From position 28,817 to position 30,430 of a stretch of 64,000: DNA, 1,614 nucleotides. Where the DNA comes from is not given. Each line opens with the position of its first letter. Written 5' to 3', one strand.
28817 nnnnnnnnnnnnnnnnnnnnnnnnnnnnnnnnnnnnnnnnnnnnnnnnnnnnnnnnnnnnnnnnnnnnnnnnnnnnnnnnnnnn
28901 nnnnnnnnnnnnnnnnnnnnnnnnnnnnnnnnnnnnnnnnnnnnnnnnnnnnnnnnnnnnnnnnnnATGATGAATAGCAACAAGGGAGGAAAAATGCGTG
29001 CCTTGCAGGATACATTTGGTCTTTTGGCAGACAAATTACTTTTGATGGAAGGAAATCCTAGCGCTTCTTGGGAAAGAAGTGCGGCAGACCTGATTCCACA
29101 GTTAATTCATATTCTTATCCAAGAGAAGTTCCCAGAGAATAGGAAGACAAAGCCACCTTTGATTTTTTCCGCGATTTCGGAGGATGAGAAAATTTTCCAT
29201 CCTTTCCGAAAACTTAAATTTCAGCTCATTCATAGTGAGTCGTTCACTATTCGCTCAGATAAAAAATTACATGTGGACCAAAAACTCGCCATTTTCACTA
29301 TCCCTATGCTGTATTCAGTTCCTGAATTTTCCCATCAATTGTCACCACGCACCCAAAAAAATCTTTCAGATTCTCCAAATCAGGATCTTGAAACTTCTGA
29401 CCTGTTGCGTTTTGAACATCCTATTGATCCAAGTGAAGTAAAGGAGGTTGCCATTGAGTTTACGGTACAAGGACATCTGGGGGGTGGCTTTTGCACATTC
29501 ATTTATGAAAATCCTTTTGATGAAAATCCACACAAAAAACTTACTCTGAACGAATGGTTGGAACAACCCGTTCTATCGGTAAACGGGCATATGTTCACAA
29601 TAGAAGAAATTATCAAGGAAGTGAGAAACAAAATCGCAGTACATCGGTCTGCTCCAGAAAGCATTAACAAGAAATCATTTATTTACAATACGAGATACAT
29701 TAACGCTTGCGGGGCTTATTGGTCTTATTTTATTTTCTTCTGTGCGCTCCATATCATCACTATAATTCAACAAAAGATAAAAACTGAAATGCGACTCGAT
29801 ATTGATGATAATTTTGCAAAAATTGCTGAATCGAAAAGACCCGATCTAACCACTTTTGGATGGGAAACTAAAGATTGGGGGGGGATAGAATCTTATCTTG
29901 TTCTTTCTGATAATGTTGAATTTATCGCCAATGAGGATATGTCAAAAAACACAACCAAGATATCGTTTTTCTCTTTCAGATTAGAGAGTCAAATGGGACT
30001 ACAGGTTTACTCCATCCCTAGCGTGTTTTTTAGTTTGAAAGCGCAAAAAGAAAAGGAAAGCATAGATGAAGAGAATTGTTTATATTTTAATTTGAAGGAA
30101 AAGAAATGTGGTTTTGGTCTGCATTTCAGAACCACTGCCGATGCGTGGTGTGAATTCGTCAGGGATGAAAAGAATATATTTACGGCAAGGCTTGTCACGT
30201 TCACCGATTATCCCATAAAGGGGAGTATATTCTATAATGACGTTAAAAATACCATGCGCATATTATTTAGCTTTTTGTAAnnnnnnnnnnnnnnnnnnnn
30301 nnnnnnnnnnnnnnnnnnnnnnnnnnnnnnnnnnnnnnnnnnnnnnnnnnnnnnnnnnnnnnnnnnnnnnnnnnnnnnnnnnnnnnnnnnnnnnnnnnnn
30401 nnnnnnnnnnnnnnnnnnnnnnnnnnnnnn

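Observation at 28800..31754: AT-rich cargo inside the type I R-M locus: an orphan 437-aa gene plus a DUF3644 gene, candidate uncharacterised defence components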

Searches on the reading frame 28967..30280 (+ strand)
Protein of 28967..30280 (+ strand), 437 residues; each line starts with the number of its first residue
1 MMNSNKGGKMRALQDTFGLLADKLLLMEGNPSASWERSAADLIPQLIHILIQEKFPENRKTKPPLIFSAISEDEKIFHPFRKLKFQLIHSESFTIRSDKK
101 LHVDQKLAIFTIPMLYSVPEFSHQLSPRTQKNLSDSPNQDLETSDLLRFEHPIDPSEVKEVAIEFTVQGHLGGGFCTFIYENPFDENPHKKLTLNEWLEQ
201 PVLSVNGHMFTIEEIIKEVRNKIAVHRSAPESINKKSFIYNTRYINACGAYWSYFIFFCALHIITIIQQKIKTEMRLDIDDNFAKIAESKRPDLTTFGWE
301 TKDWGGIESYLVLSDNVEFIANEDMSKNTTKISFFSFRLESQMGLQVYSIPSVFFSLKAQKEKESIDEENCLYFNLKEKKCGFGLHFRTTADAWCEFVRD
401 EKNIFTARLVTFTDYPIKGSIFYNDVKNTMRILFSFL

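Call 3: search_protein_families(library=pfam, proteins=[window:28967-30280:+], max_evalue=0.01)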
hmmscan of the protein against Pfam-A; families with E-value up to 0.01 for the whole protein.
window:28967-30280:+ (437 aa): 0 families

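Call 5: search_protein_families(library=padloc, proteins=[window:28967-30280:+], max_evalue=0.01)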
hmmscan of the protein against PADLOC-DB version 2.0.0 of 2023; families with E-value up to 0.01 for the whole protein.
window:28967-30280:+ (437 aa): 0 families

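Call 6: search_protein_families(library=ncbifam, proteins=[window:28967-30280:+], max_evalue=0.1)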
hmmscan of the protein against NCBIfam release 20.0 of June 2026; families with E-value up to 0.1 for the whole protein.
window:28967-30280:+ (437 aa): 0 families

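Call 8: find_homologous_proteins(query=window:28967-30277:+, max_evalue=0.001)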
Query window:28967-30277:+ (437 aa): 3 proteins with E <= 0.001 among 3466 candidates.
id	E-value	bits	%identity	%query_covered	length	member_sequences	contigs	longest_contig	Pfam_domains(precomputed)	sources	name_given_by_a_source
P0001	8.9e-290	979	100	98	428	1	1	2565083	-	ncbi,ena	-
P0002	2.6e-211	720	76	97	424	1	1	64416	-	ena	-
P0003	3.6e-81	292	42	95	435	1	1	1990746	-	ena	-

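Call 10: find_encoding_contigs(protein=P0001, flank=10000)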
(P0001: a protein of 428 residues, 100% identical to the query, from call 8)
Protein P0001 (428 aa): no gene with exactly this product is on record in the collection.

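Call 11: find_encoding_contigs(protein=P0002, flank=10000)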
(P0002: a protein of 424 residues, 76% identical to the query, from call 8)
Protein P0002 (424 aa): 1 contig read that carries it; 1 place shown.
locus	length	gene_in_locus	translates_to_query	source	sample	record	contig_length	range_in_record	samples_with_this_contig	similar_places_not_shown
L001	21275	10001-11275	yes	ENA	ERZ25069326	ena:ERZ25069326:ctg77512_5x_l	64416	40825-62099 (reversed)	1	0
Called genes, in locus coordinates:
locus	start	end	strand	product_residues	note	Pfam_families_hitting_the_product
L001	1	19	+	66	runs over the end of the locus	-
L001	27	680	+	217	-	PF27258:NspV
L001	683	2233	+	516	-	-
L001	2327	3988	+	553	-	PF13476:AAA_23 (faint), PF00005:ABC_tran, PF02463:SMC_N (faint), PF13304:AAA_21 (faint), PF12848:ABC_tran_Xtn, PF00005:ABC_tran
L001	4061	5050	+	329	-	PF06258:Mito_fiss_Elm1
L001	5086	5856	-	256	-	PF00561:Abhydrolase_1, PF00975:Thioesterase (weak), PF12146:Hydrolase_4, PF12697:Abhydrolase_6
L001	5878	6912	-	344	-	PF00296:Bac_luciferase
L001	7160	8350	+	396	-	PF13191:AAA_16 (weak)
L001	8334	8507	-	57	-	-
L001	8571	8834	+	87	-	-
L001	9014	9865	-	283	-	PF02498:Bro-N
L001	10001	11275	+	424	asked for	-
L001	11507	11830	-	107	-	PF01909:NTP_transf_2, PF18765:Polbeta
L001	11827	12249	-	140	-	PF08780:NTase_sub_bind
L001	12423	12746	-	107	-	PF01909:NTP_transf_2, PF18765:Polbeta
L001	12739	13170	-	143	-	PF08780:NTase_sub_bind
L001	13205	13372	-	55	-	PF12161:HsdM_N (weak)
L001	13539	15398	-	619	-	PF08378:NERD, PF00580:UvrD-helicase (weak), PF13245:AAA_19, PF13604:AAA_30 (weak), PF01443:Viral_helicase1 (faint), PF13361:UvrD_C, PF13538:UvrD_C_2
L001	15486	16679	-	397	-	PF06114:Peptidase_M78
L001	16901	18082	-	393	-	PF13784:Fic_N, PF02661:Fic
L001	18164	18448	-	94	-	PF21818:DUF6884 (weak)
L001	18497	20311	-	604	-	PF03235:GmrSD_N, PF07510:GmrSD_C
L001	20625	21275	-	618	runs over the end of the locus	PF00270:DEAD, PF00271:Helicase_C, PF16124:RecQ_Zn_bind, PF09382:RQC, PF00570:HRDC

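Call 12: find_encoding_contigs(protein=P0003, flank=10000)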
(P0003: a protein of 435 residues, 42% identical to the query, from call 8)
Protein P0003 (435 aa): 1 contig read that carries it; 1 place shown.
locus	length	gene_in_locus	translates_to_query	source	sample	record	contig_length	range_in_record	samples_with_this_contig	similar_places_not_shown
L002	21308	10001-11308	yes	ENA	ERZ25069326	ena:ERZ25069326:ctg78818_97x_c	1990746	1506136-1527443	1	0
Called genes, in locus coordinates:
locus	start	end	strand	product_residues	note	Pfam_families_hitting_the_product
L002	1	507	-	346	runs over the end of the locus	PF00155:Aminotran_1_2, PF01212:Beta_elim_lyase, PF01053:Cys_Met_Meta_PP (weak)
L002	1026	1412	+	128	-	-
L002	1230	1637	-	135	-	PF13606:Ank_3 (faint), PF12796:Ank_2, PF13857:Ank_5, PF00023:Ank (weak), PF13637:Ank_4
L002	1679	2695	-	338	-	PF00528:BPD_transp_1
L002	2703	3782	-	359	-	PF00005:ABC_tran, PF13304:AAA_21 (weak)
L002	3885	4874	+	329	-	-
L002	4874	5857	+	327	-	PF01073:3Beta_HSD, PF01370:Epimerase, PF02719:Polysacc_synt_2, PF04321:RmlD_sub_bind (weak), PF07993:NAD_binding_4 (faint), PF16363:GDP_Man_Dehyd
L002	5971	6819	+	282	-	PF01557:FAA_hydrolase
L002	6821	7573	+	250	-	PF00106:adh_short, PF13561:adh_short_C2, PF08659:KR (weak)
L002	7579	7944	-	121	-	-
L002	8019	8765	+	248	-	PF00106:adh_short, PF08659:KR, PF23441:SDR (weak), PF13561:adh_short_C2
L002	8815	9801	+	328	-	-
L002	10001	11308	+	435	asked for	-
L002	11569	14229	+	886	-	PF01555:N6_N4_Mtase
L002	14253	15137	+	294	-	PF20505:DUF6731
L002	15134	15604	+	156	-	-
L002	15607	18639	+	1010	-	PF04851:ResIII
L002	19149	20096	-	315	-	PF02951:GSH-S_N, PF02955:GSH-S_ATP, PF08443:RimK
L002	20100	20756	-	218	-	PF05433:Rick_17kDa_Anti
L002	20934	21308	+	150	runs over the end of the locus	PF02381:MraZ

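Call 13: search_protein_representatives(protein=window:28967-30277:+)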
Query: 437 residues. Proteins with E-value up to 0.001 (for the whole library): 4; up to 1e-10: 3; up to 1e-30: 2. The best 4 are listed.
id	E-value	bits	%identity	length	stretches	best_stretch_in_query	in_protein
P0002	8.1e-212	720.4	76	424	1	10-433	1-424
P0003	1.1e-81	291.6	45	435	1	16-417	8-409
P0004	9.1e-25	104.1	58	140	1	13-120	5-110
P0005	3.6e-06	42.9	31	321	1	179-274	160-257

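Call 14: list_cluster_members(proteins=[P0001, P0002, P0003])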
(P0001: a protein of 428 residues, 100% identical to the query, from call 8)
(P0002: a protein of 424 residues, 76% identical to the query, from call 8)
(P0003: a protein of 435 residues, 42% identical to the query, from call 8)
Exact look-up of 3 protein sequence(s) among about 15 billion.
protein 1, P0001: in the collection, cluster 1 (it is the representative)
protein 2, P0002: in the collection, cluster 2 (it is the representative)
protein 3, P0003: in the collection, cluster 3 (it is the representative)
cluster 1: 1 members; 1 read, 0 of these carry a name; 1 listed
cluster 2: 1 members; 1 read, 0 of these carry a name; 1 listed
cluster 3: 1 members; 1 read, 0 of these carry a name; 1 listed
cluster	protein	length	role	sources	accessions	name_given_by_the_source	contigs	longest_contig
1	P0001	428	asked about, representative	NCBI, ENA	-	-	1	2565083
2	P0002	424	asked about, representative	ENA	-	-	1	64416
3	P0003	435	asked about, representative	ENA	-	-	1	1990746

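Call 16: search_protein_families(library=pfam, proteins=[P0002, P0003, P0004, P0005], max_evalue=1)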
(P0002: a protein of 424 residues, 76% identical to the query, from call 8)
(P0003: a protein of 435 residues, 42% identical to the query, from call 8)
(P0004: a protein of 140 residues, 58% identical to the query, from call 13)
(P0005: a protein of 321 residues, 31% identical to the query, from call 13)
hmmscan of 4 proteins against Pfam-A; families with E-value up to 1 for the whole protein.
P0002 (424 aa): 0 families

P0003 (435 aa): 0 families

P0004 (140 aa): 0 families

P0005 (321 aa): 0 families

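Call 18: find_homologous_proteins(query=A1, max_evalue=0.01)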
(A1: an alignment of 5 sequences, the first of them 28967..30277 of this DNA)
Query A1 (5 sequences) (437 aa, profile of the alignment): 5 proteins with E <= 0.01 among 5709 candidates.
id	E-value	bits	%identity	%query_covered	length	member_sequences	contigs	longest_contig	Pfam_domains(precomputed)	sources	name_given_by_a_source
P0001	2.9e-223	759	100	98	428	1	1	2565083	-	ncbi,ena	-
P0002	6.9e-221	751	76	97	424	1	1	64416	-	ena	-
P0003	4.1e-201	686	42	95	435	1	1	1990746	-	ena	-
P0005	3.7e-100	354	32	21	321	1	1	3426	-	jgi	-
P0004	1.7e-54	203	58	24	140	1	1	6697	-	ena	-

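Call 20: find_related_loci(query=A1, collection=genome_contigs, flank=10000)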
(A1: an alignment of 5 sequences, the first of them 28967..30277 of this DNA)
Query A1 (437 aa) in genome_contigs; peptide patterns used: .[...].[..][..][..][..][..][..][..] (x = any residue, [..] = any of these).
60 stretches matched a pattern, but none encodes a relative of the query by tblastn (E <= 1e-3).

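Call 21: find_encoding_contigs(protein=P0005, flank=10000)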
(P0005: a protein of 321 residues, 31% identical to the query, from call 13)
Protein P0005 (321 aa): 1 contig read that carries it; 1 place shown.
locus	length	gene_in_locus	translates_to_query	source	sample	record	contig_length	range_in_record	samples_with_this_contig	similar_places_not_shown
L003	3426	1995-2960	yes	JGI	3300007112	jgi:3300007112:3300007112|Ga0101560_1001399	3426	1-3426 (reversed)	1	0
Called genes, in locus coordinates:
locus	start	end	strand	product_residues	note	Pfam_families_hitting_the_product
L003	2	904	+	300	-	?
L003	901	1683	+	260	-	PF14355:Abi_C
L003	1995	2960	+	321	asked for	-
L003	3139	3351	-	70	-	PF15919:HicB_lk_antitox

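Call 22: find_encoding_contigs(protein=P0004, flank=10000)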
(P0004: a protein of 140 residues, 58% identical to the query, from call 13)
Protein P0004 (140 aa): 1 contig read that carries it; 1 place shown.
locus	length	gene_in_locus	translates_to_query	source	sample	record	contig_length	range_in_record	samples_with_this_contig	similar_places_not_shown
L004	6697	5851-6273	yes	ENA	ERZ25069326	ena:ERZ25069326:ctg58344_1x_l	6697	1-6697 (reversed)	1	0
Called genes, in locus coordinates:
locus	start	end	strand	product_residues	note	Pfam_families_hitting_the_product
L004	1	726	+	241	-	?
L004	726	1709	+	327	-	PF01073:3Beta_HSD, PF01370:Epimerase, PF02719:Polysacc_synt_2, PF04321:RmlD_sub_bind, PF07993:NAD_binding_4 (faint), PF16363:GDP_Man_Dehyd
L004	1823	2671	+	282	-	PF01557:FAA_hydrolase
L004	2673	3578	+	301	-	PF00106:adh_short, PF13561:adh_short_C2, PF08659:KR (weak)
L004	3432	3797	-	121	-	-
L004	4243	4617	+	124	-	PF00106:adh_short, PF13561:adh_short_C2, PF23441:SDR (weak)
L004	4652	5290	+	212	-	-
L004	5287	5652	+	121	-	-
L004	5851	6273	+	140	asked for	-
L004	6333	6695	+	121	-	?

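Call 29: predict_structure(alignment_id=A1)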
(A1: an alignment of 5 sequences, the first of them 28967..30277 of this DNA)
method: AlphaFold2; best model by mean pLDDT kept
length: 437 residues; sequences in the alignment: 5
mean_pLDDT: 46.4   pTM: 0.45
mean pLDDT of the five models: 46.4, 39.7, 38.9, 37.9, 33.6
residues with pLDDT >= 90: 0; 70-90: 27; 50-70: 137; < 50: 273
segments of 3 or more residues with pLDDT < 50: 1-4, 29-35, 56-60, 72-93, 108-153, 168-174, 186-189, 223-228, 245-250, 275-437
pLDDT, mean of each block of 10 residues (from residue 1): 49 68 57 51 69 52 63 43 31 54 50 29 30 28 27 50 52 52 52 66 72 73 51 70 49 59 58 47 38 27 25 33 45 40 37 43 41 45 35 45 41 31 27 29
secondary structure, 60 per line:
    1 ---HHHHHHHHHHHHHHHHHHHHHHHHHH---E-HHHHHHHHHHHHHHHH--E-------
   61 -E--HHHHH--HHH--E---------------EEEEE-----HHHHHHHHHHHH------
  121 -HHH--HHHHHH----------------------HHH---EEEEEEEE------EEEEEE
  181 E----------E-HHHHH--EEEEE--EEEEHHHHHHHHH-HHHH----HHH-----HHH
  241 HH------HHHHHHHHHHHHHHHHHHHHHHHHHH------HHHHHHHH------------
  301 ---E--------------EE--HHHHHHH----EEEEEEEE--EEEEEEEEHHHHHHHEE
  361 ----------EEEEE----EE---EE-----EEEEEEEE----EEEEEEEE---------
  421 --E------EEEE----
elements in order: H4-29 H35-50 H65-69 E93-97 H103-114 H127-132 E161-168 E175-181 H194-198 E201-205 E208-211 H212-220 H222-225 H238-242 H249-274 H281-288 H323-329 E334-341 E344-351 H352-358 E371-375 E392-399 E404-411 E430-433

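Call 30: search_solved_structures(query=A1, max_evalue=10, show_alignments=2)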
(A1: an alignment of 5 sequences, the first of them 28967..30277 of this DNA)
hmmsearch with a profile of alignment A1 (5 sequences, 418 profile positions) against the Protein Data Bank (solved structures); distinct sequences matched with E-value up to 10: 0.

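Call 31: search_protein_families(library=phrogs, proteins=[window:28994-30277:+, P0003, P0005], max_evalue=1)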
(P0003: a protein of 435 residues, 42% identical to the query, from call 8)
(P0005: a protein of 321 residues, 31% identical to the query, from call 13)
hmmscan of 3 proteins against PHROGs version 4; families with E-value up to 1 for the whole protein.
window:28994-30277:+ (428 aa): 0 families

P0003 (435 aa): 0 families

P0005 (321 aa): 1 family
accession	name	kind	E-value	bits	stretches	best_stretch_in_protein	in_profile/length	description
phrog_26326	-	unknown function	0.18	12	1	158-191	80-117/303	-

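Call 32: search_protein_families(library=pfam, proteins=[window:28994-30277:+], max_evalue=10)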
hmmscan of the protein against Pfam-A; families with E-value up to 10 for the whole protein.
window:28994-30277:+ (428 aa): 0 families
